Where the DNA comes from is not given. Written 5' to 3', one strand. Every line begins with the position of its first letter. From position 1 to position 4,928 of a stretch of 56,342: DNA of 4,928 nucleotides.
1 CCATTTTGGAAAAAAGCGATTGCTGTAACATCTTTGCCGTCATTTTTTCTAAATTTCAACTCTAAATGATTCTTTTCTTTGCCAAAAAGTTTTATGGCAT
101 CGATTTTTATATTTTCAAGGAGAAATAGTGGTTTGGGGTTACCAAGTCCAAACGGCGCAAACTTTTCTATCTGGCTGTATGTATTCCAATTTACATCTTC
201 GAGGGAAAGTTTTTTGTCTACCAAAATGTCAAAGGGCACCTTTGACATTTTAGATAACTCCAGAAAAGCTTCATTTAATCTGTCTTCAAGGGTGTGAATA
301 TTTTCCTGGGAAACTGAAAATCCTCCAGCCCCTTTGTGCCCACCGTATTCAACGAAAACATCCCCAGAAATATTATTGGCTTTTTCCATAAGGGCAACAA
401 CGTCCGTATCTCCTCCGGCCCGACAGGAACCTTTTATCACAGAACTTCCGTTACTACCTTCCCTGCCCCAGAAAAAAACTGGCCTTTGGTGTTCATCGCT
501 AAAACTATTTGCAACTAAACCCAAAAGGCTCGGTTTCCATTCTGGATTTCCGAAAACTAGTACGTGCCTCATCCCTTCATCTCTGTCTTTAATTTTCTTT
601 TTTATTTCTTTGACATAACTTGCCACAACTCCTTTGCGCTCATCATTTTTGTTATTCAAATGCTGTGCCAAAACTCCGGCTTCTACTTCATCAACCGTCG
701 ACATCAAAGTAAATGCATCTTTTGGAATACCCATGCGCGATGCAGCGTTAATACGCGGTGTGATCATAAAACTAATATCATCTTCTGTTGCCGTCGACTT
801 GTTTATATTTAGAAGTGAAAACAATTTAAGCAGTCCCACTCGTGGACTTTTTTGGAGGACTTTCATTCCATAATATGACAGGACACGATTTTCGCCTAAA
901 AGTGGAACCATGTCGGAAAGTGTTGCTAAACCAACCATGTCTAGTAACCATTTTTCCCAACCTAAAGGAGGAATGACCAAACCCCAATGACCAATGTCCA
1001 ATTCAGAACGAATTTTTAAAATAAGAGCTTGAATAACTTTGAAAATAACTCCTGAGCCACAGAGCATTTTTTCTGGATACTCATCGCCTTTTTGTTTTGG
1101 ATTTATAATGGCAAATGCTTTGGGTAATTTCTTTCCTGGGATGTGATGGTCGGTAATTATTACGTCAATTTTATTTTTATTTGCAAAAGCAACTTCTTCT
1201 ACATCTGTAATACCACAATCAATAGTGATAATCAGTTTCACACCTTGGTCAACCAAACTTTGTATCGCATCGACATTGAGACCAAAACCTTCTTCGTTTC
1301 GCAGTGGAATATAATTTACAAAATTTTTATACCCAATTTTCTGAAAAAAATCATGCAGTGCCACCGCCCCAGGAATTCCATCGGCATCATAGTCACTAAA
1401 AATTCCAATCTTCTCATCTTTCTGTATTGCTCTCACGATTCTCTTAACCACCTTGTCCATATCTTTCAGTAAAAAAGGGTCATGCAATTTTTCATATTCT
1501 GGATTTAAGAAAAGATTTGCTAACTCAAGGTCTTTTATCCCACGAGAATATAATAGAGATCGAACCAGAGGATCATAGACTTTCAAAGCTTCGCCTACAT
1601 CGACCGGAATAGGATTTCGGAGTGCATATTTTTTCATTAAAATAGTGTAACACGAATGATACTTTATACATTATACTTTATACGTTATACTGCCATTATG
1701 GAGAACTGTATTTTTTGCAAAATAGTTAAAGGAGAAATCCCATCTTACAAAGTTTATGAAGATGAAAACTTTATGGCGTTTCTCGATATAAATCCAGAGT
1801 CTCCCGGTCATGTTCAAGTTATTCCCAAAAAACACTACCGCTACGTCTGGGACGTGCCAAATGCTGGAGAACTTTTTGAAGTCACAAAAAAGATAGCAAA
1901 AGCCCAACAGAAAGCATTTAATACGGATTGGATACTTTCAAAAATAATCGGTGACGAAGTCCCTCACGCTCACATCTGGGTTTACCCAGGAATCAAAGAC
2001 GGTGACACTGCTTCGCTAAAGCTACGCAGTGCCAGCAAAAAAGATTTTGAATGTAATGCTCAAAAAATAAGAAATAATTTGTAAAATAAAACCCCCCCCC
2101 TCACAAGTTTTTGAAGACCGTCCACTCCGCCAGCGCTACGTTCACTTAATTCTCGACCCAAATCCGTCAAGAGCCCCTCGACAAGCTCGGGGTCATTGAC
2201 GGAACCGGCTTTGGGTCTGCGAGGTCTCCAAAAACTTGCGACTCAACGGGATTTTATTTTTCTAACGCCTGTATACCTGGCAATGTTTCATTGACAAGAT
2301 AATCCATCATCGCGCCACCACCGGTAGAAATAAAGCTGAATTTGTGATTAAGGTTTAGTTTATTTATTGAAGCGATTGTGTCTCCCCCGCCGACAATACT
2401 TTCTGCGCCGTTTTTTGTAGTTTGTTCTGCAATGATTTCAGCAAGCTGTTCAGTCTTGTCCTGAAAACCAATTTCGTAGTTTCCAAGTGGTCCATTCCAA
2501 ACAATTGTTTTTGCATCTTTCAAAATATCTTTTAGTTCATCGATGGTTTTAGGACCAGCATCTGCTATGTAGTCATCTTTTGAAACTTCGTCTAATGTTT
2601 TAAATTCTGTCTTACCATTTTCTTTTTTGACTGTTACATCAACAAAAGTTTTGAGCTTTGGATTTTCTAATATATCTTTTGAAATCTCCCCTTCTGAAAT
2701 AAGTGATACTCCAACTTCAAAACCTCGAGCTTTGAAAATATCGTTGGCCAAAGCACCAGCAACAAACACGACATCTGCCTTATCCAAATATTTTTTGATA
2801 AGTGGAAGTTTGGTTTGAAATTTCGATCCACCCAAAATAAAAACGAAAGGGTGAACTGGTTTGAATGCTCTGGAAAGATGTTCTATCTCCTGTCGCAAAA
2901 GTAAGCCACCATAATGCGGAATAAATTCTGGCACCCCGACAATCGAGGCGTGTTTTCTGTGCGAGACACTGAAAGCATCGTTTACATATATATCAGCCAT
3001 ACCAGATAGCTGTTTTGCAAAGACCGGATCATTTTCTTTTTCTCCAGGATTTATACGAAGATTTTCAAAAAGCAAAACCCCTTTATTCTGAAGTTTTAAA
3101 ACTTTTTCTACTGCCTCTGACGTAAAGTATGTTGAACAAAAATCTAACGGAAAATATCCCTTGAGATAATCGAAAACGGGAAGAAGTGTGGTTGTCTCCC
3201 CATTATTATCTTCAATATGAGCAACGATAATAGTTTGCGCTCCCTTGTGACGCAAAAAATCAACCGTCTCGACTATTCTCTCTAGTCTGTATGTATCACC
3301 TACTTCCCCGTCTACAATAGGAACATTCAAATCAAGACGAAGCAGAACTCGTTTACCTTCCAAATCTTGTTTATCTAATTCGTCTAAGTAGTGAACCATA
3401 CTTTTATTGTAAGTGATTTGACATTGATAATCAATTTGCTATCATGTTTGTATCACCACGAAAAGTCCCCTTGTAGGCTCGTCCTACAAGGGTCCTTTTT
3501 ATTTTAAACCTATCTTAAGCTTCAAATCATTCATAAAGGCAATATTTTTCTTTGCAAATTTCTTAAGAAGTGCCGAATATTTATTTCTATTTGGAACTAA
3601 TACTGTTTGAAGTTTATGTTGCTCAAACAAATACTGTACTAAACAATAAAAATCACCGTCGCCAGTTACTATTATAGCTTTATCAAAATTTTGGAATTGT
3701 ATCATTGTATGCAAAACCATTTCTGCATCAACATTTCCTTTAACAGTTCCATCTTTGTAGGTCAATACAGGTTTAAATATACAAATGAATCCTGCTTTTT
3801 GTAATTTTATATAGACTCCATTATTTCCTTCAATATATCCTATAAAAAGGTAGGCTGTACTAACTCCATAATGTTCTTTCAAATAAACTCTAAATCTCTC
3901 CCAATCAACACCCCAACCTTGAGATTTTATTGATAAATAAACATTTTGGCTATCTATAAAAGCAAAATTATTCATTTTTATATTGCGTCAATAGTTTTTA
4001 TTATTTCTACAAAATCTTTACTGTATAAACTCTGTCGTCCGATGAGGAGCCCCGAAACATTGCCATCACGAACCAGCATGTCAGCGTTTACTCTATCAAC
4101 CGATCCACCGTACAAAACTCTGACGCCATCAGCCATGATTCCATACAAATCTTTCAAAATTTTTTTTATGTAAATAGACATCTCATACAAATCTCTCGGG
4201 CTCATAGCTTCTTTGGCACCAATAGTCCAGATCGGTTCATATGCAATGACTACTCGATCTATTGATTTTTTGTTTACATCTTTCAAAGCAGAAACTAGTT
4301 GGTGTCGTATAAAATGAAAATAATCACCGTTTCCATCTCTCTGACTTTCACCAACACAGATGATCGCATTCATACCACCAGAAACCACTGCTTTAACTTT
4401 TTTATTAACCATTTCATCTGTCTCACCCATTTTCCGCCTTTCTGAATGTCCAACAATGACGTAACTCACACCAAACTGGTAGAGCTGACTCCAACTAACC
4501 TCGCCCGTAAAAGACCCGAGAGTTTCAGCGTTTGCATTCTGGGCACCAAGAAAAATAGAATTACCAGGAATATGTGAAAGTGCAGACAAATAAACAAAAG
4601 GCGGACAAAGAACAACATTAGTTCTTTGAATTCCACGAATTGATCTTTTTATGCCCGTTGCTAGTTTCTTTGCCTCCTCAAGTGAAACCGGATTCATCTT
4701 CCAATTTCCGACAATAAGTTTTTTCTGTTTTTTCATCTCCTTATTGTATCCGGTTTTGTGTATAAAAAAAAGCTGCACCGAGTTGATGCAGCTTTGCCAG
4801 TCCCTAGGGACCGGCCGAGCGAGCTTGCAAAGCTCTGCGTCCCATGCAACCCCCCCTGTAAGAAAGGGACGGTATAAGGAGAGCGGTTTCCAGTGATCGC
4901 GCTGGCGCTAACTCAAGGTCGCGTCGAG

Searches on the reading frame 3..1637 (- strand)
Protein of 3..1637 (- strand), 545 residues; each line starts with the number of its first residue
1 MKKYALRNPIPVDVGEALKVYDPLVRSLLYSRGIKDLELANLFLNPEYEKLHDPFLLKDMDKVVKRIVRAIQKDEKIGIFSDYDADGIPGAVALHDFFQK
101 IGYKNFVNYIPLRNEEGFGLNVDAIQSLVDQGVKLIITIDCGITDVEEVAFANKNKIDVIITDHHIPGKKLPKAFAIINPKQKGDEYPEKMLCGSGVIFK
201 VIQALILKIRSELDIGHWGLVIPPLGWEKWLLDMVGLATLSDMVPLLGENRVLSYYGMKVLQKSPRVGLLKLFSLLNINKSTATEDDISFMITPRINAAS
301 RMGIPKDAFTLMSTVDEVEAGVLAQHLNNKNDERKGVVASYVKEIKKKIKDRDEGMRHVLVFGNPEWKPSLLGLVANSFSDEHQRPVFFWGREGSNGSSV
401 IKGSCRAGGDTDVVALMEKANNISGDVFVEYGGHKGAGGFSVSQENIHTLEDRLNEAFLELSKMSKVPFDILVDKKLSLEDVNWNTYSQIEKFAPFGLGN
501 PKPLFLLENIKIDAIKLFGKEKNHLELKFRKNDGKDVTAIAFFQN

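Call 49: search_protein_families(library=pfam, proteins=[window:3-1637:-], max_evalue=0.00001)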
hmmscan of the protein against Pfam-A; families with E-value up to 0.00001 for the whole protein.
window:3-1637:- (545 aa): 3 families
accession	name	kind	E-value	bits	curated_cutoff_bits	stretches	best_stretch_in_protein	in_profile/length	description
PF01368.27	DHH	-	2e-22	80.2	28.1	1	76-205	1-104/125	DHH family, N-terminal domain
PF17768.7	RecJ_OB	-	1.1e-19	70.9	27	1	473-544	1-71/107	RecJ OB domain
PF02272.25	DHHA1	-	3.9e-10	40.5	25.9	1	360-458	5-100/102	DHHA1 domain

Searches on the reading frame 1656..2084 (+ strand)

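Call 49: search_protein_families(library=pfam, proteins=[window:1656-2084:+], max_evalue=0.00001)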
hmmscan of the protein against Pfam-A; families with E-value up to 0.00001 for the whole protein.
window:1656-2084:+ (142 aa): 2 families
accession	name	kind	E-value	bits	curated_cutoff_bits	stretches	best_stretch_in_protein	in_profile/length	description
PF01230.28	HIT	-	5.7e-17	62.6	21.5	1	25-112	1-95/98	HIT domain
PF11969.13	DcpS_C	-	6.4e-12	46.4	24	1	17-80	1-62/114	Scavenger mRNA decapping enzyme C-term binding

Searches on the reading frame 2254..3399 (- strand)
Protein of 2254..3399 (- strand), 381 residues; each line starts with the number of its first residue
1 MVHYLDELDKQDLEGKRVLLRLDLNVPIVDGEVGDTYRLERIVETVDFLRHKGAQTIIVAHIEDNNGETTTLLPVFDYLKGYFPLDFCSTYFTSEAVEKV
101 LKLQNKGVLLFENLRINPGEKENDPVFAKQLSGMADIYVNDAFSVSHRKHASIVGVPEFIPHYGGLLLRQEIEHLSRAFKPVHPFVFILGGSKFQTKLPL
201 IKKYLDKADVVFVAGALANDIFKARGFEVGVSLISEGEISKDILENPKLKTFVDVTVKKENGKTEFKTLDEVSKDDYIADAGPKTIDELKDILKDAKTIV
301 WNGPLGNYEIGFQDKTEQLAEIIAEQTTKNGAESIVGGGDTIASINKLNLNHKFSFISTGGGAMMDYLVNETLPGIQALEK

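Call 49: search_protein_families(library=pfam, proteins=[window:2254-3399:-], max_evalue=0.00001)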
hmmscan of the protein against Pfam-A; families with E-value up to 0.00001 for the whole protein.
window:2254-3399:- (381 aa): 1 family
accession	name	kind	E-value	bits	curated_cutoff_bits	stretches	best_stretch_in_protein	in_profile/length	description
PF00162.24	PGK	-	2.2e-104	349.9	27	1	9-368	2-376/379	Phosphoglycerate kinase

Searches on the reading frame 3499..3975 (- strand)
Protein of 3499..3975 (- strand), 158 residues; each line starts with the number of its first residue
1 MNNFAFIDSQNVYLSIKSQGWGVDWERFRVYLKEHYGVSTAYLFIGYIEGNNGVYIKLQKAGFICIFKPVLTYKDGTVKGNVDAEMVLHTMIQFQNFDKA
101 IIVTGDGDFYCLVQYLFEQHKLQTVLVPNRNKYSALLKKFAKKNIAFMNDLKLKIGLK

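Call 49: search_protein_families(library=pfam, proteins=[window:3499-3975:-], max_evalue=0.00001)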
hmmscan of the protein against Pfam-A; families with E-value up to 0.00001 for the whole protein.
window:3499-3975:- (158 aa): 1 family
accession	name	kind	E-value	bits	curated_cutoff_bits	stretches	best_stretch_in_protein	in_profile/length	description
PF01936.24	NYN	-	1e-14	55.7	24.2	1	6-139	5-136/145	NYN domain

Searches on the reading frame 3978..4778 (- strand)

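Call 49: search_protein_families(library=pfam, proteins=[window:3978-4778:-], max_evalue=0.00001)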
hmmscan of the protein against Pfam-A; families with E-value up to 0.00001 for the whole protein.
window:3978-4778:- (266 aa): 1 family
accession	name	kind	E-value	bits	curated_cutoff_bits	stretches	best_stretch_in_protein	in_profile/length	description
PF00121.24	TIM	-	4.7e-72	242.9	20.1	1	20-262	1-244/245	Triosephosphate isomerase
